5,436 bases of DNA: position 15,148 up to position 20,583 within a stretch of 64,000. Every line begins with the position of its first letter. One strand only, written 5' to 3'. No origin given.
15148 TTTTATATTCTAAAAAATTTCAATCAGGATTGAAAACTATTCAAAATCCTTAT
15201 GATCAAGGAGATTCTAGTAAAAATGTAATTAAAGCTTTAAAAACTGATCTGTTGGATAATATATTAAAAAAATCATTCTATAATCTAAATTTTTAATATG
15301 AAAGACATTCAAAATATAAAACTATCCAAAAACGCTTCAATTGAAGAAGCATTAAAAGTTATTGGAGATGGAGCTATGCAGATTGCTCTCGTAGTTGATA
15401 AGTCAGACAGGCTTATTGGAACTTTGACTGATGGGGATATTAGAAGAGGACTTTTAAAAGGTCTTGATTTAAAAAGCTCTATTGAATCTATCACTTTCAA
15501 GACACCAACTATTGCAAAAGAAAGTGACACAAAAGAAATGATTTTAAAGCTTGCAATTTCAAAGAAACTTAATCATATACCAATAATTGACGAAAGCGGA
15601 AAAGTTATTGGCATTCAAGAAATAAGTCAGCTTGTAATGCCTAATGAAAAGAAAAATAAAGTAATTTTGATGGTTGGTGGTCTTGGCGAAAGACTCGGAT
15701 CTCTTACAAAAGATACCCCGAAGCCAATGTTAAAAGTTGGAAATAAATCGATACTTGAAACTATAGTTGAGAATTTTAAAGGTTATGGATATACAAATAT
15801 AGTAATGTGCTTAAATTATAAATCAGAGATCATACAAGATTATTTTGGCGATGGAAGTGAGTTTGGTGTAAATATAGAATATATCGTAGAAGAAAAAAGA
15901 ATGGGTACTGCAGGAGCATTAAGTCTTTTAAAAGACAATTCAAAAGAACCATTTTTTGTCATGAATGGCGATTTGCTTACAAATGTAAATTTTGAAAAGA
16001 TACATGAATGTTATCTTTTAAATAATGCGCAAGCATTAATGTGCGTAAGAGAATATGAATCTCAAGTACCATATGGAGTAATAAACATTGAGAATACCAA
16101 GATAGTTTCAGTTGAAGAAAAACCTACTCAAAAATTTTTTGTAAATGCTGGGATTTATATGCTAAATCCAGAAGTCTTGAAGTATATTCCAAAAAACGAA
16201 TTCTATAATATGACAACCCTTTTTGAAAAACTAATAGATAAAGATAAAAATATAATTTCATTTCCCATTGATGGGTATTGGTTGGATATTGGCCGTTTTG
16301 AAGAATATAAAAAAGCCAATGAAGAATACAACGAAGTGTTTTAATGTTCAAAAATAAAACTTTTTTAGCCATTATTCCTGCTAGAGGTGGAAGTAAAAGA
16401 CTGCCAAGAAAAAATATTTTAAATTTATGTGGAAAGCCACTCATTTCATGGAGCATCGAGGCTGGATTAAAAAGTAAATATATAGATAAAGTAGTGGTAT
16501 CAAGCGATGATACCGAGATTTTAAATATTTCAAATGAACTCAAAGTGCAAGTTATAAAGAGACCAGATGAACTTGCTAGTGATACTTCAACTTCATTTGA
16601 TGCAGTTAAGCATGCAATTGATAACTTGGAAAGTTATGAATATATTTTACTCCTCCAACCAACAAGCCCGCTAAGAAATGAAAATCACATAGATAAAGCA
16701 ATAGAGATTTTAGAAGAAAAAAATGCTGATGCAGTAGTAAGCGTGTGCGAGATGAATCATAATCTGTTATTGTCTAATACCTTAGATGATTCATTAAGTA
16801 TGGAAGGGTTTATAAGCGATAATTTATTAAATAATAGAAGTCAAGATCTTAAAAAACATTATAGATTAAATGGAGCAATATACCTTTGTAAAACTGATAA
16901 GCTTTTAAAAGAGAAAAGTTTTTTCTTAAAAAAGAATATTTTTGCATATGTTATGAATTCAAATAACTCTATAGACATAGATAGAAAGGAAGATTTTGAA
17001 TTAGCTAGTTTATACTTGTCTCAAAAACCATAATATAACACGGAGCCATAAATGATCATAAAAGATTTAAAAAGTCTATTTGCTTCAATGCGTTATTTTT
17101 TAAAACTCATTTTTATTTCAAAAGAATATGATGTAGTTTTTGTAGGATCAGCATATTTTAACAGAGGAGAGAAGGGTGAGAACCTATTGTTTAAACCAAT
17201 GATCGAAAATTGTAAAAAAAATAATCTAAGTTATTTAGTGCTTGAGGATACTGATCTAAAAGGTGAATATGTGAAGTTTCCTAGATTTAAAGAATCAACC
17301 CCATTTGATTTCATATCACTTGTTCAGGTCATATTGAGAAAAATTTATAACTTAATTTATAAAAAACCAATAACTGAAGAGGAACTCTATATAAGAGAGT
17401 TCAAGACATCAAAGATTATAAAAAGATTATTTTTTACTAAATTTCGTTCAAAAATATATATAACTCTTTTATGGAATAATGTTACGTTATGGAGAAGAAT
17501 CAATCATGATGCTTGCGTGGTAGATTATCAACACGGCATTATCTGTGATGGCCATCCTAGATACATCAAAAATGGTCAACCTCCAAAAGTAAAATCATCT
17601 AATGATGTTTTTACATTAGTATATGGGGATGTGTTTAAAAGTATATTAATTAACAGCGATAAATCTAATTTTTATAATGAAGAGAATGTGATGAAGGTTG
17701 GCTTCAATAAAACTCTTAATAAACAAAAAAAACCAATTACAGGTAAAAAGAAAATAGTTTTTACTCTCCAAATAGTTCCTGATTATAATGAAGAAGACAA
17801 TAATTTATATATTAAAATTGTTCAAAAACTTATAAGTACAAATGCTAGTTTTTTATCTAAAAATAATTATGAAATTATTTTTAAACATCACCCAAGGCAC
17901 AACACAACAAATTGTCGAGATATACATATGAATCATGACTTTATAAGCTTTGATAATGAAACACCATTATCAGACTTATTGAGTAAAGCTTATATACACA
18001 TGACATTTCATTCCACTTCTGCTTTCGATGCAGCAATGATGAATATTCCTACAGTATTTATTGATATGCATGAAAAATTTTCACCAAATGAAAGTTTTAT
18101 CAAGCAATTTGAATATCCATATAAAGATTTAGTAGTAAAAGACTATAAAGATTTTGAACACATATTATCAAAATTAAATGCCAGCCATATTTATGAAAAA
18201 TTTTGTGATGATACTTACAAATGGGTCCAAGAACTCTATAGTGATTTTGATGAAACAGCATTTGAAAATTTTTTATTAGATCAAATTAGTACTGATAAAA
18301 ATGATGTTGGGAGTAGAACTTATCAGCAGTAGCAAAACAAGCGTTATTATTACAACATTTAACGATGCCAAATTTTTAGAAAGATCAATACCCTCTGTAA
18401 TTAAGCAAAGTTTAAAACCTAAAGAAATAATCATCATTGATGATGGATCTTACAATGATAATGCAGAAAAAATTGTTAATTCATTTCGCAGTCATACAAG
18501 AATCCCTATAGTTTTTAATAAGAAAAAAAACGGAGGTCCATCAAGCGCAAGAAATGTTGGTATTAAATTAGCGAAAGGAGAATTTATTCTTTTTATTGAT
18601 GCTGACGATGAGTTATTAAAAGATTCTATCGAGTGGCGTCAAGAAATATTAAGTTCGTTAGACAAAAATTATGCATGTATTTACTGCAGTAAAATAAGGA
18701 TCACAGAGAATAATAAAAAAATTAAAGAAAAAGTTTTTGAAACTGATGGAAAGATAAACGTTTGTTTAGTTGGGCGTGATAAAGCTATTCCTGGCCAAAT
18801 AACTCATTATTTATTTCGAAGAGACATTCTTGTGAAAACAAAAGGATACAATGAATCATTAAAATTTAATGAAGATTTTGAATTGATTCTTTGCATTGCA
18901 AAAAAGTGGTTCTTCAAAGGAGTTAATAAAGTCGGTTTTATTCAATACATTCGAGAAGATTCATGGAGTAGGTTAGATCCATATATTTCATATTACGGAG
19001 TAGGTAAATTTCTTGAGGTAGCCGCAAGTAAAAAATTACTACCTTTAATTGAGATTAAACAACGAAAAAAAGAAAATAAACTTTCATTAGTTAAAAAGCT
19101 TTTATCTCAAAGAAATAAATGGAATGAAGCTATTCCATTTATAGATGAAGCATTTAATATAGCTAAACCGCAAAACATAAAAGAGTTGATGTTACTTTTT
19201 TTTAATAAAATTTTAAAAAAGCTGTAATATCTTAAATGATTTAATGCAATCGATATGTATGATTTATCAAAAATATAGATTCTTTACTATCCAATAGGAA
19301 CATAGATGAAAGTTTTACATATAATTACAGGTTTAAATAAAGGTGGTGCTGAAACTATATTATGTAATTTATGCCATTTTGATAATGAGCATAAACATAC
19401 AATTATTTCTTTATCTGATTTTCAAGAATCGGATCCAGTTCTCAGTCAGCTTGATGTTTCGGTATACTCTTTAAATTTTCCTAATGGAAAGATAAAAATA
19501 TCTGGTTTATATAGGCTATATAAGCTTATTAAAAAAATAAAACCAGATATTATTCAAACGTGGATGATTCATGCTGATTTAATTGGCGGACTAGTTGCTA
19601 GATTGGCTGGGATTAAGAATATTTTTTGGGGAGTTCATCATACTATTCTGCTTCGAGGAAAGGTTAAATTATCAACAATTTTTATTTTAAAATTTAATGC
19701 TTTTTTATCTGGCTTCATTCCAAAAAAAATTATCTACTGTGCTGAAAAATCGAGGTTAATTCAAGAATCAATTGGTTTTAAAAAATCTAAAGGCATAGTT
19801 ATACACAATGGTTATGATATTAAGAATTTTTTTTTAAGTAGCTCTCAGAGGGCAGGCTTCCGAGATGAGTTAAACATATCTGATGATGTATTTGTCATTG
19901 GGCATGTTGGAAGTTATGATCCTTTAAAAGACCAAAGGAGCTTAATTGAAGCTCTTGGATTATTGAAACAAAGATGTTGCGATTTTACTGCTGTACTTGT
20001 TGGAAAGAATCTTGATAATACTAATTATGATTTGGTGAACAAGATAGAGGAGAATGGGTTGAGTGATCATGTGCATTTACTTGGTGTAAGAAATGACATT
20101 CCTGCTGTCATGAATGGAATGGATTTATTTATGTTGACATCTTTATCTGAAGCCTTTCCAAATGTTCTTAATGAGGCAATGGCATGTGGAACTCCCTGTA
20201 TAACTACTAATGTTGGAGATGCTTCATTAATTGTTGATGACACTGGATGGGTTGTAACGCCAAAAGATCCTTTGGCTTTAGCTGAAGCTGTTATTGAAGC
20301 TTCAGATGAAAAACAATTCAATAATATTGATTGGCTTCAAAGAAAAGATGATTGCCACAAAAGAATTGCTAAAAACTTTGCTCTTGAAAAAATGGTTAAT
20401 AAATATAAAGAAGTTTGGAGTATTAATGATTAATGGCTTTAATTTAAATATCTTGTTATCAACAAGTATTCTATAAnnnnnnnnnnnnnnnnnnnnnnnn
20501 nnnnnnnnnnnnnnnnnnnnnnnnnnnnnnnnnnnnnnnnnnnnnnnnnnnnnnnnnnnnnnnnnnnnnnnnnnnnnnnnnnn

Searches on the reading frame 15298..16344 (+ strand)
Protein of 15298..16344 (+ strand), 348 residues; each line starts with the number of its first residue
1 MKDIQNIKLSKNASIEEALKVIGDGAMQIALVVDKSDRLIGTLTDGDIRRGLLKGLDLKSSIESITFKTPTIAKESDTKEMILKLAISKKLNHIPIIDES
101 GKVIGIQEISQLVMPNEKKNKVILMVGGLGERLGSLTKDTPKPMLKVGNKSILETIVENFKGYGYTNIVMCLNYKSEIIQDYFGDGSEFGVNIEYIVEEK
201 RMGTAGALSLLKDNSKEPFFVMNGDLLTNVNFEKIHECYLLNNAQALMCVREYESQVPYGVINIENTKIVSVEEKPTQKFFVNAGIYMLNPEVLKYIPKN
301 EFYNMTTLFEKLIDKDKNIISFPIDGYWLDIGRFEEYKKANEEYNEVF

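Call 8: search_protein_families(library=pfam, proteins=[window:15298-16344:+], max_evalue=0.0001)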
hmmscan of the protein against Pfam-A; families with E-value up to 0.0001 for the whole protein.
window:15298-16344:+ (348 aa): 3 families
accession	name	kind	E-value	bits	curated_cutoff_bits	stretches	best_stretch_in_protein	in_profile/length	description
PF00483.29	NTP_transferase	-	3.2e-42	145.2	21.2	1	121-345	1-243/245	Nucleotidyl transferase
PF00571.33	CBS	-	6.5e-12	46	24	1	7-53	10-56/57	CBS domain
PF12804.13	NTP_transf_3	-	1.4e-06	29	27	1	123-254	2-126/160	MobA-like NTP transferase domain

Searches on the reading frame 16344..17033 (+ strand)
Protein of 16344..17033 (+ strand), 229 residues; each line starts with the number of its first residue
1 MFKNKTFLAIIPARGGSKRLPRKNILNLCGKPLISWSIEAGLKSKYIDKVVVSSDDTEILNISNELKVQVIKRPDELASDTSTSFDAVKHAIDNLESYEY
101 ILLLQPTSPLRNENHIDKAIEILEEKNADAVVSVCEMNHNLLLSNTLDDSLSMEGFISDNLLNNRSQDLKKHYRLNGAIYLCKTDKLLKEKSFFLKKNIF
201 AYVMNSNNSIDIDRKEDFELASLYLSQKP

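Call 8: search_protein_families(library=pfam, proteins=[window:16344-17033:+], max_evalue=0.0001)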
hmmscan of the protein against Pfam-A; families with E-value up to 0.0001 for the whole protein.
window:16344-17033:+ (229 aa): 3 families
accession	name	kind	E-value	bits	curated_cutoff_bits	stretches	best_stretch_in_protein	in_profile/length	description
PF02348.25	CTP_transf_3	-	2.8e-32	112.7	22.6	1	9-219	2-200/217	Cytidylyltransferase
PF01128.25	IspD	-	9.4e-09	35.8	27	1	8-133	2-127/221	2-C-methyl-D-erythritol 4-phosphate cytidylyltransferase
PF12804.13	NTP_transf_3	-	2e-07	31.8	27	1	10-147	2-137/160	MobA-like NTP transferase domain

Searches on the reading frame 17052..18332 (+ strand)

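Call 8: search_protein_families(library=pfam, proteins=[window:17052-18332:+], max_evalue=0.0001)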
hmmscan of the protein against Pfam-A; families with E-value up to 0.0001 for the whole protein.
window:17052-18332:+ (426 aa): 0 families

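Call 54: search_protein_families(library=ncbifam, proteins=[window:17052-18332:+], max_evalue=0.001)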
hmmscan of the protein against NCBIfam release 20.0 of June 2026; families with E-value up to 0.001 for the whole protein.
window:17052-18332:+ (426 aa): 1 family
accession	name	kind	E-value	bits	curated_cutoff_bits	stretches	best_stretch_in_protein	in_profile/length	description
NF046086.1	BFO_1060_trans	domain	1.5e-08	34.2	200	1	138-376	108-322/365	BFO_1060 family glycosyltransferase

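Call 74: search_protein_families(library=pfam, proteins=[window:17052-18332:+], max_evalue=1)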
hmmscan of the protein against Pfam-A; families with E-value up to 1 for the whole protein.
window:17052-18332:+ (426 aa): 2 families
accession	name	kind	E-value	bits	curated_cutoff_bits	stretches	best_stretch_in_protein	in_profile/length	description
PF20471.4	DUF6716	-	0.25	10.7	27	1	304-338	250-284/342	Putative glycosyltransferase (DUF6716)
PF01507.26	PAPS_reduct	-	0.29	11.6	22.5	1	328-390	22-88/175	Phosphoadenosine phosphosulfate reductase domain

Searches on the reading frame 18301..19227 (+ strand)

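Call 8: search_protein_families(library=pfam, proteins=[window:18301-19227:+], max_evalue=0.0001)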
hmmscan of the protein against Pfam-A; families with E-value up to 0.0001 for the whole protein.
window:18301-19227:+ (308 aa): 3 families
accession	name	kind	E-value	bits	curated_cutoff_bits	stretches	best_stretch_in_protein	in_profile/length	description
PF00535.33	Glycos_transf_2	-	3.1e-29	102.5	23.3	1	14-143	1-127/168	Glycosyl transferase family 2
PF10111.15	Glyco_tranf_2_2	-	5.8e-14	52.7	27.3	1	26-258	15-252/276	Glycosyltransferase like family 2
PF13641.12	Glyco_tranf_2_3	-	1.2e-07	32.4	27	1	13-133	3-124/230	Glycosyltransferase like family 2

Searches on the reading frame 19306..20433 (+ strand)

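Call 8: search_protein_families(library=pfam, proteins=[window:19306-20433:+], max_evalue=0.0001)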
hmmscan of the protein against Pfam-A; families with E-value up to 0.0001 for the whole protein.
window:19306-20433:+ (375 aa): 4 families
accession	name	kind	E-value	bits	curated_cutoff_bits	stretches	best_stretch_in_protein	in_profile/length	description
PF13692.12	Glyco_trans_1_4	-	1.3e-29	103.8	27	1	197-332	3-139/142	Glycosyl transferases group 1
PF00534.26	Glycos_transf_1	-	5.8e-28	98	26.4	1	185-336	5-159/172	Glycosyl transferases group 1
PF13439.12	Glyco_transf_4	-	2.9e-11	44.1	28.5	1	13-172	2-168/170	Glycosyltransferase Family 4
PF13477.12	Glyco_trans_4_2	-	1.1e-05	26.1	23.4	1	16-111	10-107/139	Glycosyl transferase 4-like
